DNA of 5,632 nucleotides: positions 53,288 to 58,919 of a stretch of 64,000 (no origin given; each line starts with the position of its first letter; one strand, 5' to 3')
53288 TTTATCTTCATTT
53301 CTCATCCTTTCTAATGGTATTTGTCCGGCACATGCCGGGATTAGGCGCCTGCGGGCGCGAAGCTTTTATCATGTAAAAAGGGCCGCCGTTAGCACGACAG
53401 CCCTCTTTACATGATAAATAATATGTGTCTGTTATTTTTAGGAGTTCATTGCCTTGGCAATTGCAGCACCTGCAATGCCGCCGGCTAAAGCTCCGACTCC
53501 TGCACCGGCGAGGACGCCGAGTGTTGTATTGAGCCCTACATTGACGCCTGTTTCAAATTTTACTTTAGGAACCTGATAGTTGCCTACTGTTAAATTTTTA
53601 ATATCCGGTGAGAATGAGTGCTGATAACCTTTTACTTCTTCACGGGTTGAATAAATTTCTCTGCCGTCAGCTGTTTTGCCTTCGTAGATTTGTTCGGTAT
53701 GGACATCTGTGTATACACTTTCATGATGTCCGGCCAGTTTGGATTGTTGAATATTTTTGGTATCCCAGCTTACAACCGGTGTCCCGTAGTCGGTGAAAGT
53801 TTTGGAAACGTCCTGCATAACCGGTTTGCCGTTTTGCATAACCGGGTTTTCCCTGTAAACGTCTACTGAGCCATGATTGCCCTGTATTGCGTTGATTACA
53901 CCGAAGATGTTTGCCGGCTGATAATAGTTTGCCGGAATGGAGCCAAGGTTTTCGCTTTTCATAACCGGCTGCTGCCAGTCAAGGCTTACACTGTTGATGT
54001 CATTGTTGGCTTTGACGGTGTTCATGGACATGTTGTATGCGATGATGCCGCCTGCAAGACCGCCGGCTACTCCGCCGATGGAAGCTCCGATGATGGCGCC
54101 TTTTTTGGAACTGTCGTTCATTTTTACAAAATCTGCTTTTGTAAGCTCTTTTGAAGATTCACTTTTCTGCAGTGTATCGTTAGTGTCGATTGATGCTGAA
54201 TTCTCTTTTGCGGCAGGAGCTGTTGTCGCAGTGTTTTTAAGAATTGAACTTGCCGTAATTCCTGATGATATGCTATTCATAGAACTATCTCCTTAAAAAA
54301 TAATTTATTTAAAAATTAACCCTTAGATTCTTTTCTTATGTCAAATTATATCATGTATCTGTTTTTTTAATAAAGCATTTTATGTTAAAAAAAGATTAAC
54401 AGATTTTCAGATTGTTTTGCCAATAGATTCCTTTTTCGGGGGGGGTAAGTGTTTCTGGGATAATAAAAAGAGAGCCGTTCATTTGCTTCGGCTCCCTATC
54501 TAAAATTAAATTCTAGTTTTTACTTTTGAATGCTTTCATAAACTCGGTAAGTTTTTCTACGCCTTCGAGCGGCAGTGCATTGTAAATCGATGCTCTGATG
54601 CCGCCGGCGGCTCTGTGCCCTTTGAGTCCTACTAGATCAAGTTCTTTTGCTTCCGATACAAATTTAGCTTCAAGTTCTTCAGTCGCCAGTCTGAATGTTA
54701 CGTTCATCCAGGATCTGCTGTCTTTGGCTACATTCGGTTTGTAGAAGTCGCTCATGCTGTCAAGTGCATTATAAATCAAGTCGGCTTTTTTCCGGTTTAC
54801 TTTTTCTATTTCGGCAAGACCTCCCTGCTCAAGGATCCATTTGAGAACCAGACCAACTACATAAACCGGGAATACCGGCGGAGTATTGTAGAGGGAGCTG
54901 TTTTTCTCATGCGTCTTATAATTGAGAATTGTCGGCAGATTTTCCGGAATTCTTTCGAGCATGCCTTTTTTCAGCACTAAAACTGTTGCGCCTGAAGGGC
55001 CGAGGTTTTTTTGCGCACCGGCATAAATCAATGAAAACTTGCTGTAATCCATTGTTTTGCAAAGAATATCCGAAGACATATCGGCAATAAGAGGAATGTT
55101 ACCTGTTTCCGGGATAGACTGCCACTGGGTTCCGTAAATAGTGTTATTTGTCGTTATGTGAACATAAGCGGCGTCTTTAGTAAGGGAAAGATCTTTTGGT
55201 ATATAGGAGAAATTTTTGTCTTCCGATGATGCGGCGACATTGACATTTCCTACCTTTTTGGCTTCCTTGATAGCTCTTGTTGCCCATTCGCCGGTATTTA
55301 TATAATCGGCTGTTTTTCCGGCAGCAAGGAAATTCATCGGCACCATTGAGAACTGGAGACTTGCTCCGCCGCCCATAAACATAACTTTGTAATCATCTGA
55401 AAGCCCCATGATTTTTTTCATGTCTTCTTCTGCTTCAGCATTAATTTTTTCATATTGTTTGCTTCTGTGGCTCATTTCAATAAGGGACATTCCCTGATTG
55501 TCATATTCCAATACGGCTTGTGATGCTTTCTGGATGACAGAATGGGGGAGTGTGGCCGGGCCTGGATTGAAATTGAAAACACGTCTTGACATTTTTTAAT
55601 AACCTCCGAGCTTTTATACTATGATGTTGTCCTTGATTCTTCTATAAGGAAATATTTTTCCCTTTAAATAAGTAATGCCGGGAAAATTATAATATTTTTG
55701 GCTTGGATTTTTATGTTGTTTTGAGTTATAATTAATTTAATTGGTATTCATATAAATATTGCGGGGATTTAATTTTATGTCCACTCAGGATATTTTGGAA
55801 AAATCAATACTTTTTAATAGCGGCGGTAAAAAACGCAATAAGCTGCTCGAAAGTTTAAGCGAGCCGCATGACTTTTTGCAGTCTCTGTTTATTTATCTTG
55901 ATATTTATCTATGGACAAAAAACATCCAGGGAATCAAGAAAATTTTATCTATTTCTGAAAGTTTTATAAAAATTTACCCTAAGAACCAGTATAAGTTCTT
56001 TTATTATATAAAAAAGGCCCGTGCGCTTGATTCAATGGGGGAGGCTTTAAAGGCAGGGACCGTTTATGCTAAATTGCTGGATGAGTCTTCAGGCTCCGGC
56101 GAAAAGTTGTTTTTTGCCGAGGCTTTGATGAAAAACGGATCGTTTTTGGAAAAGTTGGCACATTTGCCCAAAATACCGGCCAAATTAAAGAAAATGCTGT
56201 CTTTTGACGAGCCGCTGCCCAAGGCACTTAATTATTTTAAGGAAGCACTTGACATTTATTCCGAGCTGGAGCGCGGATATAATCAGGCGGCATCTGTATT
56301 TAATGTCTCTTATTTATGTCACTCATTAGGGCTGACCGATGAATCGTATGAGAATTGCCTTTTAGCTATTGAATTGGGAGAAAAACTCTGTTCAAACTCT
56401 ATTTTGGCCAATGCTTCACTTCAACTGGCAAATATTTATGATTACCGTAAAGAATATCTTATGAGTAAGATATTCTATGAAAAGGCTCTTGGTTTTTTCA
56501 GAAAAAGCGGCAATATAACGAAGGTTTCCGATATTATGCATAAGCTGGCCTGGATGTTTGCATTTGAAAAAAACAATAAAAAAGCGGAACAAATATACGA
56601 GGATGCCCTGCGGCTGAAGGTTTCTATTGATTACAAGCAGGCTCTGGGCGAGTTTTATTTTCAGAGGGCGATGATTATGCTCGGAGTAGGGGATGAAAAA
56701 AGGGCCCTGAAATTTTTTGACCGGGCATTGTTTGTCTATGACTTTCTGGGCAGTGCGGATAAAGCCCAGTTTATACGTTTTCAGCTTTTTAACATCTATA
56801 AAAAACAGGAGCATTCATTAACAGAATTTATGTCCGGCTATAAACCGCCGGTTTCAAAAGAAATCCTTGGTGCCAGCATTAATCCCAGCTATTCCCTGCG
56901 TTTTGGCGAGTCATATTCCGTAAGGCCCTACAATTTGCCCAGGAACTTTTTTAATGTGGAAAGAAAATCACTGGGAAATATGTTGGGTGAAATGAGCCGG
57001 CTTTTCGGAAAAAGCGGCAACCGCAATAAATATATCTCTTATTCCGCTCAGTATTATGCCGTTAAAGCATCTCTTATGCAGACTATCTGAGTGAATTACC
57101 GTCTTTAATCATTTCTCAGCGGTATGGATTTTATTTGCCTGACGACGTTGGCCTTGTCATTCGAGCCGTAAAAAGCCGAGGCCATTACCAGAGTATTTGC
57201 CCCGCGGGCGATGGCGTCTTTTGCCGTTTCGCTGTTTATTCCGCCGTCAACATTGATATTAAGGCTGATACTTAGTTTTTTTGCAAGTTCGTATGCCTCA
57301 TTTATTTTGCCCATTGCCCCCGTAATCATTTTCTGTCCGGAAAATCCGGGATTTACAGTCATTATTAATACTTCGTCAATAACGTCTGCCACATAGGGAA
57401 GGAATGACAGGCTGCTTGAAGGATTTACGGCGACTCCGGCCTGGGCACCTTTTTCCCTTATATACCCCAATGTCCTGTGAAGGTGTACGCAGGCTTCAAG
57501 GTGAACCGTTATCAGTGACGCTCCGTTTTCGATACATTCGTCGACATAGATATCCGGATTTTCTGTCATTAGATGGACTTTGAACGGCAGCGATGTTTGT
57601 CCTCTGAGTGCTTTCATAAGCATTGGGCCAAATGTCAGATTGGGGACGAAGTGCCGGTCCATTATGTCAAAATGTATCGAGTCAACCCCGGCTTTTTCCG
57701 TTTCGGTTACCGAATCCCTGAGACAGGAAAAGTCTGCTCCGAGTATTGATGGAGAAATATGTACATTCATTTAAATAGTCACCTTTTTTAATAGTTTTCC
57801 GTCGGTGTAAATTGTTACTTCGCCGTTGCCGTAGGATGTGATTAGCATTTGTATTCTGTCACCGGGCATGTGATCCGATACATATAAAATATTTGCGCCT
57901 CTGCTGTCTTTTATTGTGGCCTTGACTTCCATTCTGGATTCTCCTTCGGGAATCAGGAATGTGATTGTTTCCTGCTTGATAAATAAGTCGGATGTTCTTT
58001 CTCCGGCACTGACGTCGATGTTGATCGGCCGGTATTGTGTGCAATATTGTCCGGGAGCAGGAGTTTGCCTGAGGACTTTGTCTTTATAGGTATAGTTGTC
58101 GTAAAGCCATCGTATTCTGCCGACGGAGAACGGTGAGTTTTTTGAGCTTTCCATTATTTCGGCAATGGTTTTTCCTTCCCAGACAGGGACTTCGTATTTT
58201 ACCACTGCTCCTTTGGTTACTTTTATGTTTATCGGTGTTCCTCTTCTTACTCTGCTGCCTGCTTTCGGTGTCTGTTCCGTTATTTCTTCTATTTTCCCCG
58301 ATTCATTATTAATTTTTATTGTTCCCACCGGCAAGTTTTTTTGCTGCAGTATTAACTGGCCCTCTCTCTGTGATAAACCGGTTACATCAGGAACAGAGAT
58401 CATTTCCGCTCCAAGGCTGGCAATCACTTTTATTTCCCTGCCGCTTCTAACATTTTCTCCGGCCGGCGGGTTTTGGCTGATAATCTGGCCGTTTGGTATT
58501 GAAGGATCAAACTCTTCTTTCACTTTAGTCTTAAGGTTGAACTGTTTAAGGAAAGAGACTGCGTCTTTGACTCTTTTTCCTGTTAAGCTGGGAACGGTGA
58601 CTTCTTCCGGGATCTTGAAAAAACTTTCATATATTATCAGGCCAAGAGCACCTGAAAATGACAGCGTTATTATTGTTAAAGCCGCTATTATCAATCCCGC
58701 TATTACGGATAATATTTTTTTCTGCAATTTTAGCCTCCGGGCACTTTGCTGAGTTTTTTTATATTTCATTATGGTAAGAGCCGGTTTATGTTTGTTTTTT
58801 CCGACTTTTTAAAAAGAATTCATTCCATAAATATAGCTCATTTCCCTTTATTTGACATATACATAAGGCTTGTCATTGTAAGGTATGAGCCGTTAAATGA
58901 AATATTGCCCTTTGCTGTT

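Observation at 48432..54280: Tandem array of five paralogous glycine-zipper membrane proteins with a conserved N-terminal motif, matching no family I can name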

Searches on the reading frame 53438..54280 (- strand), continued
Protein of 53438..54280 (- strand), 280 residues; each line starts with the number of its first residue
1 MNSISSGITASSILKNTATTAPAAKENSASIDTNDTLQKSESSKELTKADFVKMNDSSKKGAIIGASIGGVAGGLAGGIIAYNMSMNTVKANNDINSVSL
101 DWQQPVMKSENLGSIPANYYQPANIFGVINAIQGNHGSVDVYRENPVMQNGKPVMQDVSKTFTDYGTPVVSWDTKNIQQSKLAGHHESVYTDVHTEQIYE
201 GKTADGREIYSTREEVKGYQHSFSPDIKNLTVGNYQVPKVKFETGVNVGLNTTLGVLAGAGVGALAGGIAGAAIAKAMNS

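Call 100: search_protein_families(library=pfam, proteins=[L006:4486-7815:+, L002:5765-9106:+], max_evalue=0.001)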
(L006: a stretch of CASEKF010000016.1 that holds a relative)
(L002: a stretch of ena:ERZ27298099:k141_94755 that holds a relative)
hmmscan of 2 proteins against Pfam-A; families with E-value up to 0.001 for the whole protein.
L006:4486-7815:+ (1109 aa): 4 families
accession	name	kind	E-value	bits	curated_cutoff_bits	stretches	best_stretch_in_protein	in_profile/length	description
PF02806.24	Alpha-amylase_C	-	4.7e-15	56.1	21.2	1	1026-1107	6-93/95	Alpha amylase, C-terminal all-beta domain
PF00128.31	Alpha-amylase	-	2.2e-08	34.2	22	1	650-708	66-126/446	Alpha amylase, catalytic domain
PF16657.11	Malt_amylase_C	-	9.9e-05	22.8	27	1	1026-1074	9-55/75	Maltogenic Amylase, C-terminal domain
PF23915.1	SusG_C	-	0.00024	21.8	27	0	1031-1053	1-23/62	Alpha-amylase SusG C-terminal domain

L002:5765-9106:+ (1113 aa): 4 families
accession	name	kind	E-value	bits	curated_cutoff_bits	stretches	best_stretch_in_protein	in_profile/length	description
PF02806.24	Alpha-amylase_C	-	4e-15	56.3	21.2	1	1030-1112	6-94/95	Alpha amylase, C-terminal all-beta domain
PF00128.31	Alpha-amylase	-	4.3e-09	36.6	22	1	654-718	66-127/446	Alpha amylase, catalytic domain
PF02922.24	CBM_48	-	1.3e-06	29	22.4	1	231-329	2-83/83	Carbohydrate-binding module 48 (Isoamylase N-terminal domain)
PF16657.11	Malt_amylase_C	-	2.2e-05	24.9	27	1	1030-1078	9-55/75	Maltogenic Amylase, C-terminal domain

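Call 104: search_dna_similar(query=window:53438-54280:-, collection=phages, mode=protein, max_evalue=0.001, max_rows=5)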
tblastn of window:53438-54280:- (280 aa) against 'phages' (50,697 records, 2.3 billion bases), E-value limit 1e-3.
No match.

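Call 105: search_dna_similar(query=window:53438-54280:-, collection=plasmids, mode=protein, max_evalue=0.001, max_rows=5)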
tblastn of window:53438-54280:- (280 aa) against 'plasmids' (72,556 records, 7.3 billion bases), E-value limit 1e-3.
No match.

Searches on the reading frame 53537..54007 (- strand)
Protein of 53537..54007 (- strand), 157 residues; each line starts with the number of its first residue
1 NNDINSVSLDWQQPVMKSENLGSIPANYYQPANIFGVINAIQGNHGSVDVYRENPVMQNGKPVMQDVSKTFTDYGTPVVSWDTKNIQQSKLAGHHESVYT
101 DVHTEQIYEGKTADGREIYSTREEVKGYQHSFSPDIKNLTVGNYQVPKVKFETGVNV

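Call 48: predict_structure(alignment_id=A6)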
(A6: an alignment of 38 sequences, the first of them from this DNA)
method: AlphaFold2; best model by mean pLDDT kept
length: 157 residues; sequences in the alignment: 38
mean_pLDDT: 94.8   pTM: 0.75
mean pLDDT of the five models: 94.8, 94.7, 94.2, 93.3, 92.9
residues with pLDDT >= 90: 138; 70-90: 17; 50-70: 2; < 50: 0
segments of 3 or more residues with pLDDT < 50: none
pLDDT, mean of each block of 10 residues (from residue 1): 92 98 96 82 87 98 98 97 98 98 97 97 96 98 98 80
secondary structure, 60 per line:
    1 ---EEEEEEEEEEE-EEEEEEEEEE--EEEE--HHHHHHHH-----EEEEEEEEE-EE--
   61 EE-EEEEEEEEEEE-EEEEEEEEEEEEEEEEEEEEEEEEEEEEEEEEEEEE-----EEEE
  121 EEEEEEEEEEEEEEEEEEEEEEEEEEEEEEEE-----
elements in order: E4-14 E16-25 E28-31 H34-41 E47-55 E64-74 E76-111 E117-152

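Call 56: fold_search(model_id=the predicted structure, library=viral)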
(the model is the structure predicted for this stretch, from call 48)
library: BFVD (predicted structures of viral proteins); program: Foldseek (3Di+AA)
matches with E <= 10: 233; with E <= 0.001: 0
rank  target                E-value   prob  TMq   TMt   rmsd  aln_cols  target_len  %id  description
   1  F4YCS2                2.0e-01  0.06  0.11  0.10  22.1       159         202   12  (no name in the UniProt tables at hand)
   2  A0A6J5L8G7            2.5e-01  0.04  0.09  0.06  22.8       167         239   12  C1q domain containing protein [uncultured Caudovirales phage]
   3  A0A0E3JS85            3.3e-01  0.04  0.09  0.03  22.7       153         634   12  (no name in the UniProt tables at hand)
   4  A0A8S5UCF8            3.4e-01  0.09  0.15  0.07  26.1       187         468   11  Nodulation protein S (NodS) [Siphoviridae sp. ctgN495]
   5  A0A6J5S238            4.7e-01  0.04  0.10  0.08  22.6       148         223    8  Uncharacterized protein [uncultured Caudovirales phage]
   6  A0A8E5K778            5.2e-01  0.16  0.23  0.10  14.9       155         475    7  (no name in the UniProt tables at hand)
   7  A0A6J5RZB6            5.2e-01  0.06  0.14  0.03  22.5       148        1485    8  Uncharacterized protein [uncultured Caudovirales phage]
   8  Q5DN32                5.2e-01  0.03  0.09  0.04  23.0       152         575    6  Gp73 [Alphaproteobacteria phage PhiJL001]
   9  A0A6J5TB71            5.5e-01  0.04  0.11  0.10  23.2       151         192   10  Uncharacterized protein [uncultured Caudovirales phage]
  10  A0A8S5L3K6            5.8e-01  0.02  0.09  0.03  44.7       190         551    6  Maturation protein [ssRNA phage SRR6050738_2]
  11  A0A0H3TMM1            6.1e-01  0.06  0.20  0.07  28.3       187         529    8  (no name in the UniProt tables at hand)
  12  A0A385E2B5            6.5e-01  0.15  0.15  0.10  15.9       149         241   11  (no name in the UniProt tables at hand)
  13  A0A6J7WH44            6.8e-01  0.02  0.09  0.05  22.5       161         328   10  Uncharacterized protein [uncultured Caudovirales phage]
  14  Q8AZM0                7.2e-01  0.02  0.10  0.03  28.2       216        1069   10  Structural polyprotein [Blotched snakehead virus]
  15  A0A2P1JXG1            7.6e-01  0.05  0.12  0.11  25.5       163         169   10  Uncharacterized protein [Rhodococcus phage Finch]
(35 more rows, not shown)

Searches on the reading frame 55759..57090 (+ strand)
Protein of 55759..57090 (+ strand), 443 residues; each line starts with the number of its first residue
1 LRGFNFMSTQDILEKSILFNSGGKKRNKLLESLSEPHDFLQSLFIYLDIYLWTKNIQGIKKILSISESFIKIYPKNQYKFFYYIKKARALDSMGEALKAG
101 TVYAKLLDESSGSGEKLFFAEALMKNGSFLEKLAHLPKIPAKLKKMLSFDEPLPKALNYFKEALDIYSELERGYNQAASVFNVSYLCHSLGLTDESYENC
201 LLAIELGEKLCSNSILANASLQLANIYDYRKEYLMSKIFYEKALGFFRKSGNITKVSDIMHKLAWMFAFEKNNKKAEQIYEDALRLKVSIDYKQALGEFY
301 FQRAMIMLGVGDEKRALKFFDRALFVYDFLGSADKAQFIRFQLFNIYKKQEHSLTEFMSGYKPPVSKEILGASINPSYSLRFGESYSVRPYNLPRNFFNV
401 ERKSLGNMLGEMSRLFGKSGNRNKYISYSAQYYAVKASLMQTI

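Call 32: search_protein_families(library=pfam, proteins=[window:55759-57090:+], max_evalue=0.00001)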
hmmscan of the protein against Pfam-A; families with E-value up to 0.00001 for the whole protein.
window:55759-57090:+ (443 aa): 3 families
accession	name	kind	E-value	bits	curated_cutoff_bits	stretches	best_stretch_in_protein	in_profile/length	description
PF13424.12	TPR_12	-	4.4e-12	46.4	30.1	1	217-286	3-74/77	Tetratricopeptide repeat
PF14938.12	SNAP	-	4.7e-07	30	25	1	155-321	53-220/282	Soluble NSF attachment protein, SNAP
PF13181.12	TPR_8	-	9.9e-06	25.8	25.7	0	258-287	2-31/34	Tetratricopeptide repeat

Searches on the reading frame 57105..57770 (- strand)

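Call 32: search_protein_families(library=pfam, proteins=[window:57105-57770:-], max_evalue=0.00001)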
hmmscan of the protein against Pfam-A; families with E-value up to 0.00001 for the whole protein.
window:57105-57770:- (221 aa): 1 family
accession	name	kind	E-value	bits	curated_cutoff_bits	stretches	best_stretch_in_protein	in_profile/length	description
PF00834.25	Ribul_P_3_epim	-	3.2e-67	226.2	21.1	1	5-201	2-198/198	Ribulose-phosphate 3 epimerase family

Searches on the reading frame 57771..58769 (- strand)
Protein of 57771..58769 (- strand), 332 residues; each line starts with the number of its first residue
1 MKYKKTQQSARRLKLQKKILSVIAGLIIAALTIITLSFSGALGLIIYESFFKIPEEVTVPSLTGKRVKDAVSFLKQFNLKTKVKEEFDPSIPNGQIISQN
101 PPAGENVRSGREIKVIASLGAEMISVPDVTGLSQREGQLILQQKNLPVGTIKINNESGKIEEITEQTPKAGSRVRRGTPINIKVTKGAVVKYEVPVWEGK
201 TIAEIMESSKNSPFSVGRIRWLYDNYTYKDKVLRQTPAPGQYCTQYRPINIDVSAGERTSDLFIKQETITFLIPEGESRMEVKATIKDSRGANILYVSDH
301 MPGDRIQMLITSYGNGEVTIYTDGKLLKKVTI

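Call 32: search_protein_families(library=pfam, proteins=[window:57771-58769:-], max_evalue=0.00001)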
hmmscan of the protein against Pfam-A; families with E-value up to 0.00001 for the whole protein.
window:57771-58769:- (332 aa): 1 family
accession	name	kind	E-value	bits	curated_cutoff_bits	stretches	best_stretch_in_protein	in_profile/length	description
PF03793.24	PASTA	-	1e-32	112.3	23.2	2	57-116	1-61/64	PASTA domain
